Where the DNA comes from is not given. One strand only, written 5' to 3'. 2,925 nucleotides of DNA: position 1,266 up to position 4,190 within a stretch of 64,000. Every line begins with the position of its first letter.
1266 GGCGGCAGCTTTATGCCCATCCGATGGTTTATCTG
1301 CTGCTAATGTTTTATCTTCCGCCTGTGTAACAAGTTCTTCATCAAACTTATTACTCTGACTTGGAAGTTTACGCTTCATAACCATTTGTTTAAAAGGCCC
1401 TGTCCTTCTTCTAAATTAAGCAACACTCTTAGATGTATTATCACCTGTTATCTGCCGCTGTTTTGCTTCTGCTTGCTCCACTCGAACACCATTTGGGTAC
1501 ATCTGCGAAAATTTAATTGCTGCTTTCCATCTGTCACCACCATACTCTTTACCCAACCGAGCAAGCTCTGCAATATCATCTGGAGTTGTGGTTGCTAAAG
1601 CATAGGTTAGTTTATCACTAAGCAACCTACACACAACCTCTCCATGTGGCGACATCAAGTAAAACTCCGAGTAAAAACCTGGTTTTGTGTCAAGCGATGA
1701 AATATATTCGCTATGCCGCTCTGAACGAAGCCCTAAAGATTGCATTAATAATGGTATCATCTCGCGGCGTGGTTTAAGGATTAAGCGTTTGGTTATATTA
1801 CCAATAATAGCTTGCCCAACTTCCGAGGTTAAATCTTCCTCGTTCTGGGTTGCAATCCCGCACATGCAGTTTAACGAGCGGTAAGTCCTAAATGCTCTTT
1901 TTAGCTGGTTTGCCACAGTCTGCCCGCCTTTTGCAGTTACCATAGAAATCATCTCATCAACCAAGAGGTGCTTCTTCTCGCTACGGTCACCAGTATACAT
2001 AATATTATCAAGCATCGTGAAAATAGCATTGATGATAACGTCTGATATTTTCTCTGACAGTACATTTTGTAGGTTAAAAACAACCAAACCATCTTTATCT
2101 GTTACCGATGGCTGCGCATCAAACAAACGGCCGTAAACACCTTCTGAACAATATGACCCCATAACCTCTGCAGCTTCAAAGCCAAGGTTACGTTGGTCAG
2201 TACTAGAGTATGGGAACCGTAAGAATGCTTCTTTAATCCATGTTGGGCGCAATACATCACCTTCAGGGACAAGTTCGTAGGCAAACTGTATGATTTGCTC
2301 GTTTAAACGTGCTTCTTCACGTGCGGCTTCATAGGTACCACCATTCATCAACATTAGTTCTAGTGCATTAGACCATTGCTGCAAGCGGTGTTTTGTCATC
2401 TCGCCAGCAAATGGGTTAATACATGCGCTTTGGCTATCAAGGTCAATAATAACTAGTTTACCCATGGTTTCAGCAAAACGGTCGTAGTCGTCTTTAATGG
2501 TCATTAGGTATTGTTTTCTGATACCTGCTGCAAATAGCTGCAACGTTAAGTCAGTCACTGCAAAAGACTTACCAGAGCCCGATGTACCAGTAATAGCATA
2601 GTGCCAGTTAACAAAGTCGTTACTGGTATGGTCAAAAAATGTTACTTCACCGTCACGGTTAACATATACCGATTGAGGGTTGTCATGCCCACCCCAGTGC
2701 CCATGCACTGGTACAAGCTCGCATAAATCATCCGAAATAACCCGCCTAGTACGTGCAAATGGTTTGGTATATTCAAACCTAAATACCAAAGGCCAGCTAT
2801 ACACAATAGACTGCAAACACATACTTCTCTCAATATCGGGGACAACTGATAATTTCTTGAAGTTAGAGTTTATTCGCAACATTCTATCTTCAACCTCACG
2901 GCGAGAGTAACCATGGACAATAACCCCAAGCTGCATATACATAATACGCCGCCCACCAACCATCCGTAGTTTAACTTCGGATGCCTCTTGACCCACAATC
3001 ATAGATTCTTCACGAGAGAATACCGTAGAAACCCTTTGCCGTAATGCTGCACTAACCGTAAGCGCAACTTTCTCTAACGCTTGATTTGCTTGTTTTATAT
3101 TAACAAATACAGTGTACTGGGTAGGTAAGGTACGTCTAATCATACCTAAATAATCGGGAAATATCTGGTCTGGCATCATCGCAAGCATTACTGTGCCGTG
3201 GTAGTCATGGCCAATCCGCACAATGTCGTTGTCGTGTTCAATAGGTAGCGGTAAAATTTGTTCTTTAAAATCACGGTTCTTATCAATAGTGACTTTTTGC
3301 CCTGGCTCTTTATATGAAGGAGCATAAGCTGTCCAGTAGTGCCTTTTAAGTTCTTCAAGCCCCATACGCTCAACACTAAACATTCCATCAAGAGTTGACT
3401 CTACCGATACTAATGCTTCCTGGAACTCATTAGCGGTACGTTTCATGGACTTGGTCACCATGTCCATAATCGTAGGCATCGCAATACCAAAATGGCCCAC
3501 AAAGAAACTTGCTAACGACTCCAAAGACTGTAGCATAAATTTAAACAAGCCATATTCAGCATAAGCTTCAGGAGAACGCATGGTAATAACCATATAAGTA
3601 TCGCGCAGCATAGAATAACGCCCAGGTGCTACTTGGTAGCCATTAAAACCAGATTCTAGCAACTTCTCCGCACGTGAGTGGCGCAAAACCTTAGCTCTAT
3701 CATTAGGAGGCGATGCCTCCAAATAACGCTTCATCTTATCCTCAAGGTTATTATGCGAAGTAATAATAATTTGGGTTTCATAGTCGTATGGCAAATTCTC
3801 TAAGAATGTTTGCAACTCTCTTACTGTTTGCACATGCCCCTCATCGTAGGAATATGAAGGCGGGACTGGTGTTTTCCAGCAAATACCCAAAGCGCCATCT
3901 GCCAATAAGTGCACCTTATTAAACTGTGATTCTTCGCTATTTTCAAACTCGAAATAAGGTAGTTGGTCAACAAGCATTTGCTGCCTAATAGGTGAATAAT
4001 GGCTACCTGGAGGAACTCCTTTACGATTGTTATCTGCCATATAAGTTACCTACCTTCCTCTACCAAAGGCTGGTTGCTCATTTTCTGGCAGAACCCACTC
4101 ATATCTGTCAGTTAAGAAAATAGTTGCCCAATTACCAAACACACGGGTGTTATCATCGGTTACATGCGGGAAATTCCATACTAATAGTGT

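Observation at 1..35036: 35-kb co-directional block joining an R64-like type IVb pilus cluster to an F-like (MPF-F) conjugative T4SS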

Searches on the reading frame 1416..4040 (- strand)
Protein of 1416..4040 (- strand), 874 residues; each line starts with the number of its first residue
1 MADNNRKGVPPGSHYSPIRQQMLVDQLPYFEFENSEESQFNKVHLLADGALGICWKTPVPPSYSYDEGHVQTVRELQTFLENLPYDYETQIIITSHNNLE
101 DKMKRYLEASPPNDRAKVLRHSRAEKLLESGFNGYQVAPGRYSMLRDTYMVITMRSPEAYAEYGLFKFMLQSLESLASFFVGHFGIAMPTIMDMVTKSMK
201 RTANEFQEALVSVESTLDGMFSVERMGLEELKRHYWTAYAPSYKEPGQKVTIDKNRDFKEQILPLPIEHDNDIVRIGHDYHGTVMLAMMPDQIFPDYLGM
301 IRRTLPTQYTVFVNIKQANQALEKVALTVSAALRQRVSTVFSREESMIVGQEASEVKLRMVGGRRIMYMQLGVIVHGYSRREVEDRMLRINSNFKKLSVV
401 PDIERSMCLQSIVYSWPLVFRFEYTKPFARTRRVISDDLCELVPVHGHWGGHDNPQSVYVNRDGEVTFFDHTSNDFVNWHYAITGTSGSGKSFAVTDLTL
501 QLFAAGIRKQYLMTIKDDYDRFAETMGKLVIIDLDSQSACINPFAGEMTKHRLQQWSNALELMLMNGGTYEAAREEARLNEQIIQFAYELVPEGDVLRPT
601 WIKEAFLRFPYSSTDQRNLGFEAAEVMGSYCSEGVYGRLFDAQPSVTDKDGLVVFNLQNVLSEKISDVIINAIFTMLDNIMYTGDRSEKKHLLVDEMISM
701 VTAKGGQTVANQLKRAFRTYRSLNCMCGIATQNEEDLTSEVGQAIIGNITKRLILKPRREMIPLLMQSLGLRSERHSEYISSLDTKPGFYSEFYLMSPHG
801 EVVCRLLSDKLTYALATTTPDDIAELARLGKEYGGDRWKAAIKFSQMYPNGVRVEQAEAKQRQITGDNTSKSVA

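Call 3: search_protein_families(library=pfam, proteins=[window:1416-4040:-], max_evalue=0.01)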
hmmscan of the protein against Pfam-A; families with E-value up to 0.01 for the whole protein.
window:1416-4040:- (874 aa): 4 families
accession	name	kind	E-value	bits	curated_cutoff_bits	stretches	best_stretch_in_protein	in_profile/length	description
PF19044.6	P-loop_TraG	-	6.6e-11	41.9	25.8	1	477-842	28-406/413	TraG P-loop domain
PF12846.13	AAA_10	-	9.3e-07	28.6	27.5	1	663-747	216-296/362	AAA-like domain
PF11130.14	TraC_F_IV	-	2.6e-06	27.2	28.1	1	24-159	2-127/375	TraC protein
PF01935.23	DUF87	-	0.0019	18.8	23.2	0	474-503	19-48/220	Helicase HerA, central domain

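Call 6: search_protein_families(library=ncbifam, proteins=[window:1416-4040:-], max_evalue=0.01)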
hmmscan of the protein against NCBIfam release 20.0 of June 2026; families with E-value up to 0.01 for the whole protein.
window:1416-4040:- (874 aa): 7 families
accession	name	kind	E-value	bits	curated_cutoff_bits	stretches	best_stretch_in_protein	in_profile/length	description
TIGR02746.1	TraC-F-type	equivalog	2e-57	194.7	567.05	1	198-832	125-785/800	type IV secretion system protein TraC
TIGR03744.1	traC_PFL_4706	equivalog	2.5e-23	81.9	520.6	2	343-512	335-508/892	conjugative transfer ATPase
NF010278.0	PRK13721.1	subfamily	7.1e-18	63.9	1177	1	464-825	466-831/874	type IV secretion system protein TraC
TIGR00929.1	VirB4_CagE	subfamily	1.2e-17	63.5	643.1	1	320-834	282-778/792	VirB4 family type IV secretion/conjugal transfer ATPase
NF045975.1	VirB4_plasma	equivalog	3.4e-15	54.8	590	2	632-756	695-831/894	Mbov_0397 family ICE element conjugal transfer ATPase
NF010447.0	PRK13873.1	equivalog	8.1e-10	37.3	1020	1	627-841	579-787/815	conjugal transfer protein TrbE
NF045971.1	conju_CD1110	equivalog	4.3e-09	35.2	325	1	483-782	420-717/752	VirB4-like conjugal transfer ATPase, CD1110 family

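Call 10: search_dna_similar(query=window:1416-4040:-, collection=plasmids, mode=protein, max_rows=25)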
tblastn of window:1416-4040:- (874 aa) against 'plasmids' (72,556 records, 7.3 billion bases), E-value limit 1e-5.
The search stops at 5000 records and this limit was reached: more records match than are counted here, and every count below describes the 5000 best-scoring records only.
Records with a match: at least 5000; places in all: 5067; records where one place covers at least 80% of the query: 2.
Best place of each record, by identity: <60% 5000.
By first word of the organism name: Escherichia 2128; Klebsiella 807; Salmonella 467; Acinetobacter 256; Citrobacter 219; Enterobacter 165; Providencia 140; Shigella 104; Vibrio 87; Pseudomonas 56; and 111 more.
By predicted mobility (MOB-suite, as given by PLSDB): conjugative 4612; non-mobilizable 214; mobilizable 174.
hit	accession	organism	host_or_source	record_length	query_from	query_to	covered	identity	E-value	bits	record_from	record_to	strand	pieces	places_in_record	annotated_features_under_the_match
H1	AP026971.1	Comamonadaceae bacterium OS-4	-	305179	43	852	93%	24.6%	5e-45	184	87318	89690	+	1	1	hypothetical protein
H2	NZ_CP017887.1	Pseudomonas frederiksbergensis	whole organism,glacial stream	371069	42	823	89%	22.5%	8e-26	122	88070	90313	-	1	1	traC: type IV secretion system protein TraC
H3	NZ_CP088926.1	Rhodanobacter denitrificans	soil,well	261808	267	827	64%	24.8%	2e-21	108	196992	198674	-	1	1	traC: type IV secretion system protein TraC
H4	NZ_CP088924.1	Rhodanobacter thiooxydans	soil,well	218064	267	827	64%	24.5%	1e-21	109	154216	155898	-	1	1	traC: type IV secretion system protein TraC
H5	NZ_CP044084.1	Pseudomonas luteola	Homo sapiens,clinical isolate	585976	200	828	72%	21.7%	1e-19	102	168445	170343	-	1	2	traC: type IV secretion system protein TraC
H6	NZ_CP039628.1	Aeromonas caviae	sludge,cell culture,sludge from ...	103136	225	832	70%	22.1%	4e-15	88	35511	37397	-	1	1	TraC family protein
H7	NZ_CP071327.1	Photobacterium ganghwense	cell culture,Seashore sediment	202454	250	831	67%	22.9%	2e-21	108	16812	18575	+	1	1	traC: type IV secretion system protein TraC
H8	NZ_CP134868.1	Dyella sp. BiH032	Soil,soil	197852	267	832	65%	23.5%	9e-17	94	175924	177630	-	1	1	traC: type IV secretion system protein TraC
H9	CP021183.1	Rhizorhabdus wittichii DC-6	activated sludge of a wastewater ...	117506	306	852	63%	24.1%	2e-14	86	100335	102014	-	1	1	conjugal transfer protein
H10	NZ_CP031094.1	Hydrocarboniclastica marina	-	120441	250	832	67%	22.2%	2e-19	102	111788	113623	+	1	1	traC: type IV secretion system protein TraC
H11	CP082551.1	Salmonella enterica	Chicken Mixed Parts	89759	267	832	65%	22.3%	4e-18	98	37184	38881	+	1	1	traC: type IV secretion system protein TraC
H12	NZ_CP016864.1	Salmonella enterica subsp. enterica serovar Typhimurium ...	Homo sapiens,stool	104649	267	832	65%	22.3%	4e-18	98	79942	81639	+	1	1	traC: type IV secretion system protein TraC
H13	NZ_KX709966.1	Pseudomonas aeruginosa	clinical isolate recovered in a ...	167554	267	832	65%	22.3%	4e-18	98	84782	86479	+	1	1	traC: type IV secretion system protein TraC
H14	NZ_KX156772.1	Escherichia coli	-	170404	267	832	65%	22.3%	4e-18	98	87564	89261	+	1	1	traC: type IV secretion system protein TraC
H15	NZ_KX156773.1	Escherichia coli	-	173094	267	832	65%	22.3%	4e-18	98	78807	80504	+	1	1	traC: type IV secretion system protein TraC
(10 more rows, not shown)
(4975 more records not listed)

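Call 11: get_annotated_region(hit=H1, flank=20000)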
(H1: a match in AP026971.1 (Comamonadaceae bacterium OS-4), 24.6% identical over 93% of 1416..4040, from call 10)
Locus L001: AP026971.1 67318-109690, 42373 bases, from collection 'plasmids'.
description: Comamonadaceae bacterium OS-4 plasmid pOS401 DNA, complete sequence
organism: Comamonadaceae bacterium OS-4 (NCBI taxid 2993873)
taxonomy: Bacteria; Pseudomonadota; Betaproteobacteria; Burkholderiales; Comamonadaceae; ; Comamonadaceae bacterium OS-4
host: -; source: -; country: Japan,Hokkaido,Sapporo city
typing (MOB-suite, as given by PLSDB): non-mobilizable
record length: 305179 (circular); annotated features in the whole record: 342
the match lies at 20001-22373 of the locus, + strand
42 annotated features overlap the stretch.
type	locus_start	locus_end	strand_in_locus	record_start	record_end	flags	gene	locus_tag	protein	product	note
CDS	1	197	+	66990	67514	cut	-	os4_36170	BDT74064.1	hypothetical protein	-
CDS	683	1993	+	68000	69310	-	-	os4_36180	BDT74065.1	hypothetical protein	-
CDS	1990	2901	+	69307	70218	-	-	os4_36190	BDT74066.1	hypothetical protein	-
CDS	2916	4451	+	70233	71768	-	-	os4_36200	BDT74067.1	hypothetical protein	-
CDS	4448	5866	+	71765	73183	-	-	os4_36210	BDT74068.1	hypothetical protein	-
CDS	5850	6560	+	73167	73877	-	-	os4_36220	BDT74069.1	hypothetical protein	-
CDS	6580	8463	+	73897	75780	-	-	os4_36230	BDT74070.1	hypothetical protein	-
CDS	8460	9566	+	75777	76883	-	-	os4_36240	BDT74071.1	hypothetical protein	-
CDS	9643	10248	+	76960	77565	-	-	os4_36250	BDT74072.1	hypothetical protein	-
CDS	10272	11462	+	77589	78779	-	-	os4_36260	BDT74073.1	hypothetical protein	-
CDS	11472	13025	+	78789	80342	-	-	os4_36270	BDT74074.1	hypothetical protein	-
CDS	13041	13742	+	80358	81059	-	-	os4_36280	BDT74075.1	hypothetical protein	-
CDS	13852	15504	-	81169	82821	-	-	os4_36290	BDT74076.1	hypothetical protein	-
CDS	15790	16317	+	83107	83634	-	virB1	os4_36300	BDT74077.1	type IV secretion system protein virB1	-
CDS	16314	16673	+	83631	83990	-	-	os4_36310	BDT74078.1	hypothetical protein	-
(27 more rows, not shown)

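Call 12: find_related_loci(query=window:1416-4040:-, collection=genome_contigs, flank=10000)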
Query window:1416-4040:- (874 aa) in genome_contigs; peptide patterns used: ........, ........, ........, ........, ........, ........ (x = any residue, [..] = any of these).
25 stretches matched a pattern; 8 encode a relative of the query (tblastn E <= 1e-3); 8 distinct loci.
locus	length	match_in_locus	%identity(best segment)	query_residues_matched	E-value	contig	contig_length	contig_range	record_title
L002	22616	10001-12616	85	1-870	0e+0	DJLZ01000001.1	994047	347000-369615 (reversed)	MAG TPA_asm: Proteobacteria bacterium UBA6503 UBA6503_contig_9, whole genome shotgun sequence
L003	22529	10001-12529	72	12-852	0e+0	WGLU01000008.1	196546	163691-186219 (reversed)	MAG: Proteobacteria bacterium isolate RI_95 c_000000053472, whole genome shotgun sequence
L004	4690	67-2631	64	15-860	0e+0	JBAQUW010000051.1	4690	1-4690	MAG: Alphaproteobacteria bacterium isolate MFD03283_ilm_asm_bin13 k127_5447, whole genome shotgun sequence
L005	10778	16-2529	65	25-853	0e+0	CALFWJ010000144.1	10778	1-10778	MAG: uncultured Alphaproteobacteria bacterium isolate H2_Bin_Bin_21 genome assembly, contig: c_000000774762, whole genom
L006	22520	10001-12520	65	19-852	0e+0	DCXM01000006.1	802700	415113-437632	MAG TPA_asm: Proteobacteria bacterium UBA2136 UBA2136_contig_480, whole genome shotgun sequence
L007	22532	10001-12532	63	14-851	0e+0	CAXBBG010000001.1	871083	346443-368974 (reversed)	MAG TPA_asm: uncultured Magnetococcales bacterium isolate ERR2762135_binner123_Refined_42 genome assembly, contig: ERZ34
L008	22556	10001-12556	62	14-859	0e+0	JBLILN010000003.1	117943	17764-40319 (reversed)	MAG: Alphaproteobacteria bacterium isolate 3300054694_113 Ga0535664_0000075, whole genome shotgun sequence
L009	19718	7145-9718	63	13-861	0e+0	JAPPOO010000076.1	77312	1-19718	MAG: Alphaproteobacteria bacterium isolate SB9153_S2_bin_2 NODE_33_length_77312_cov_19.9013, whole genome shotgun sequen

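Call 13: find_encoding_contigs(protein=window:1416-4040:-, flank=10000, max_places=6)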
Protein window:1416-4040:- (874 aa): no gene with exactly this product is on record in the collection.

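Call 22: search_protein_families(library=pfam, proteins=[L002:12659-14623:+, L002:14610-15500:+, L002:15493-16221:+, L002:16337-17068:+, L002:16968-17786:+, L002:17752-18801:+, L002:18925-19893:+, L002:18883-19869:-, L002:20338-21069:+, L002:21010-22581:-], max_evalue=0.05)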
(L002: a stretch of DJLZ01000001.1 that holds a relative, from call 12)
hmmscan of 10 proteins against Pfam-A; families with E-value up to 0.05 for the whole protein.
L002:12659-14623:+ (654 aa): 0 families

L002:14610-15500:+ (296 aa): 0 families

L002:15493-16221:+ (242 aa): 0 families

L002:16337-17068:+ (243 aa): 2 families
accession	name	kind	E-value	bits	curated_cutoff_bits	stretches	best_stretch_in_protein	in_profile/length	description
PF22077.1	C2c1_Nuc-II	-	0.014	15.8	27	0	72-144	37-109/128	CRISPR-associated endonuclease C2c1 Nuc-II domain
PF01966.28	HD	-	0.044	14.5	22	0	41-112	3-65/116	HD domain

L002:16968-17786:+ (272 aa): 1 family
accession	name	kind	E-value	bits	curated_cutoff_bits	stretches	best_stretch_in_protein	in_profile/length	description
PF12705.13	PDDEXK_1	-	5.6e-07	30.2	22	1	42-212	31-174/247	PD-(D/E)XK nuclease superfamily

L002:17752-18801:+ (349 aa): 1 family
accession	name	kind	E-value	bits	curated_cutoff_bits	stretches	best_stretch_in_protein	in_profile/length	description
PF00563.25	EAL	-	2.6e-31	109.2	31.3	1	119-334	5-223/236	EAL domain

L002:18925-19893:+ (322 aa): 1 family
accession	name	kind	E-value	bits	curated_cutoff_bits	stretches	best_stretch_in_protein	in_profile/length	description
PF10343.14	Q_salvage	-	4.3e-27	95.8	25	1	72-320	7-283/285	Queuosine salvage protein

L002:18883-19869:- (328 aa): 1 family
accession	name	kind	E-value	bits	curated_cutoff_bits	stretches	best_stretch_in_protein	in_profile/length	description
PF07798.16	CCDC90-like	-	0.03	14.6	33.5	1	72-143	89-158/175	Coiled-coil domain-containing protein 90-like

L002:20338-21069:+ (243 aa): 1 family
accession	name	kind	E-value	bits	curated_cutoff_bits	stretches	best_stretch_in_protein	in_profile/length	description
PF02104.20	SURF1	-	3.1e-22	80.3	23.4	1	37-220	5-205/205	SURF1 family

L002:21010-22581:- (523 aa): 2 families
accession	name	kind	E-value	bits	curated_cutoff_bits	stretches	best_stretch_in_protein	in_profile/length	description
PF03023.19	MurJ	-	1.3e-118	396.9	27.4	1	27-465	1-437/451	Lipid II flippase MurJ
PF01554.23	MatE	-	0.0009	19.4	24.9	2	83-160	68-145/161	MatE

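Call 40: search_protein_families(library=pfam, proteins=[L001:22409-23515:+, L001:23906-24715:+, L001:24712-26010:+, L001:26028-27806:+, L001:28482-29891:+, L001:31843-32421:+, L001:32418-34274:+, L001:34331-35428:+, L001:36898-37674:+, L001:37671-38609:+], max_evalue=0.01)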
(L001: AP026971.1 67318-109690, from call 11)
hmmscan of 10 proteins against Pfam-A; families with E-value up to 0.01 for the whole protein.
L001:22409-23515:+ (368 aa): 0 families

L001:23906-24715:+ (269 aa): 1 family
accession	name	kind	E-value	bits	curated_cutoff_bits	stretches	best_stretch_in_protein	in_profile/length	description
PF13728.12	TraF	-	0.0042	17.4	23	1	53-138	12-97/224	F plasmid transfer operon protein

L001:24712-26010:+ (432 aa): 0 families

L001:26028-27806:+ (592 aa): 0 families

L001:28482-29891:+ (469 aa): 2 families
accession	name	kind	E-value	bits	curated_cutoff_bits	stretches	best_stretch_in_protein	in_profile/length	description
PF12696.13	TraG-D_C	-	7.5e-12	45.7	22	1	280-384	2-98/126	TraM recognition site of TraD and TraG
PF10412.15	TrwB_AAD_bind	-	4.9e-06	26.1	20.5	1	292-378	259-344/387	Type IV secretion-system coupling protein DNA-binding domain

L001:31843-32421:+ (192 aa): 0 families

L001:32418-34274:+ (618 aa): 0 families

L001:34331-35428:+ (365 aa): 2 families
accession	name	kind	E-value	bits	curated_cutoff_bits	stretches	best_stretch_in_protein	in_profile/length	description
PF17989.7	ALP_N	-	1.9e-10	41.6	26.3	1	27-174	4-148/148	Actin like proteins N terminal domain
PF21522.3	MreB-like_C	-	0.0048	17.9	27.8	0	197-323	1-119/123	Archaeal actin homologue MreB-like, C-terminal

L001:36898-37674:+ (258 aa): 0 families

L001:37671-38609:+ (312 aa): 1 family
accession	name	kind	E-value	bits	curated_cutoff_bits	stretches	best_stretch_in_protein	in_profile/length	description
PF13098.12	Thioredoxin_2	-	0.00042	21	27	1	175-298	2-94/104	Thioredoxin-like domain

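Call 52: search_protein_families(library=pfam, proteins=[L001:16686-16988:+, L001:17596-18300:+, L001:19499-19897:+], max_evalue=10)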
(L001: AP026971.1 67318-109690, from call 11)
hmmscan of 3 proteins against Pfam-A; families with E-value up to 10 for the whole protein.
L001:16686-16988:+ (100 aa): 1 family
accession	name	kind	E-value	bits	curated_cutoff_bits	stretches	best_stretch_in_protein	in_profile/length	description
PF07178.16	TraL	-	0.007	17.1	24.4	1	10-82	3-69/90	TraL protein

L001:17596-18300:+ (234 aa): 1 family
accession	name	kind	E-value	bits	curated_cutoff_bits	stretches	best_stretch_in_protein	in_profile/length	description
PF23536.1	TraK_C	-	0.011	16.2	28.5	1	134-183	18-67/110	TraK C-terminal domain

L001:19499-19897:+ (132 aa): 1 family
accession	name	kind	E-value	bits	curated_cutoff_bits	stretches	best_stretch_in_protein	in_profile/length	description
PF20101.4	DUF6491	-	0.2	12.1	27.5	1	4-48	3-41/138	Family of unknown function (DUF6491)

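Call 58: get_annotated_region(hit=H2, flank=20000)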
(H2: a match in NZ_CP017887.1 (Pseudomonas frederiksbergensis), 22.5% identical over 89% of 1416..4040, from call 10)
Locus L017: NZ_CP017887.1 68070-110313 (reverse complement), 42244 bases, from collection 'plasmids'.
description: Pseudomonas frederiksbergensis strain ERDD5:01 plasmid unnamed1, complete sequence
organism: Pseudomonas frederiksbergensis (NCBI taxid 104087)
taxonomy: Bacteria; Pseudomonadota; Gammaproteobacteria; Pseudomonadales; Pseudomonadaceae; Pseudomonas; Pseudomonas frederiksbergensis
host: -; source: whole organism,glacial stream; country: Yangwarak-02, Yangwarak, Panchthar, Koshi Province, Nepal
typing (MOB-suite, as given by PLSDB): mobilizable; relaxase MOBH
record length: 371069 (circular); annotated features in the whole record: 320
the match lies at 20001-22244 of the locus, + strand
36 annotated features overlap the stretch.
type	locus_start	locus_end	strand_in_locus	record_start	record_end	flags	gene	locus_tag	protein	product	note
CDS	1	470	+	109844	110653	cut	-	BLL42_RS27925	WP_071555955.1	hypothetical protein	-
CDS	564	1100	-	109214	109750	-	-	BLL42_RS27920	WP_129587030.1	hypothetical protein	-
CDS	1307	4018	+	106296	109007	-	mobH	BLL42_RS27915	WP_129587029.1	MobH family relaxase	-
CDS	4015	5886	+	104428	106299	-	traD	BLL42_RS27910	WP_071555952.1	conjugative transfer system coupling protein TraD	GO:0015074 - DNA integration [Evidence IEA]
CDS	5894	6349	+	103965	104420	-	-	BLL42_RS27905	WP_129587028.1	hypothetical protein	-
CDS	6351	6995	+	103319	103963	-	-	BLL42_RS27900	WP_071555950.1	DUF4400 domain-containing protein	-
CDS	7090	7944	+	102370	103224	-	-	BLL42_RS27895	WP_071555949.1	thioredoxin domain-containing protein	-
CDS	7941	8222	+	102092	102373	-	traL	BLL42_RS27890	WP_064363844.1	type IV conjugative transfer system protein TraL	-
CDS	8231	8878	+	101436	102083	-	-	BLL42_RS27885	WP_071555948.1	TraE/TraK family type IV conjugative transfer system protein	-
CDS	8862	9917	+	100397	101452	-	-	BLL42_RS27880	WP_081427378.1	type-F conjugative transfer system secretin TraK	-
CDS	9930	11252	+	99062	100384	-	-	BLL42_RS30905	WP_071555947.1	TraB/VirB10 family protein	-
CDS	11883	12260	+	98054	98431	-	traA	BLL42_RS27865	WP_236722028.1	TraA family conjugative transfer protein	-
CDS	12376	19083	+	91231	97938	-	-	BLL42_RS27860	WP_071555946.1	Ig-like domain-containing protein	-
CDS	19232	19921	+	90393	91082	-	-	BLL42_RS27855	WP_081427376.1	DsbC family protein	-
CDS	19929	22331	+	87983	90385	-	traC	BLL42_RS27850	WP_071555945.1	type IV secretion system protein TraC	-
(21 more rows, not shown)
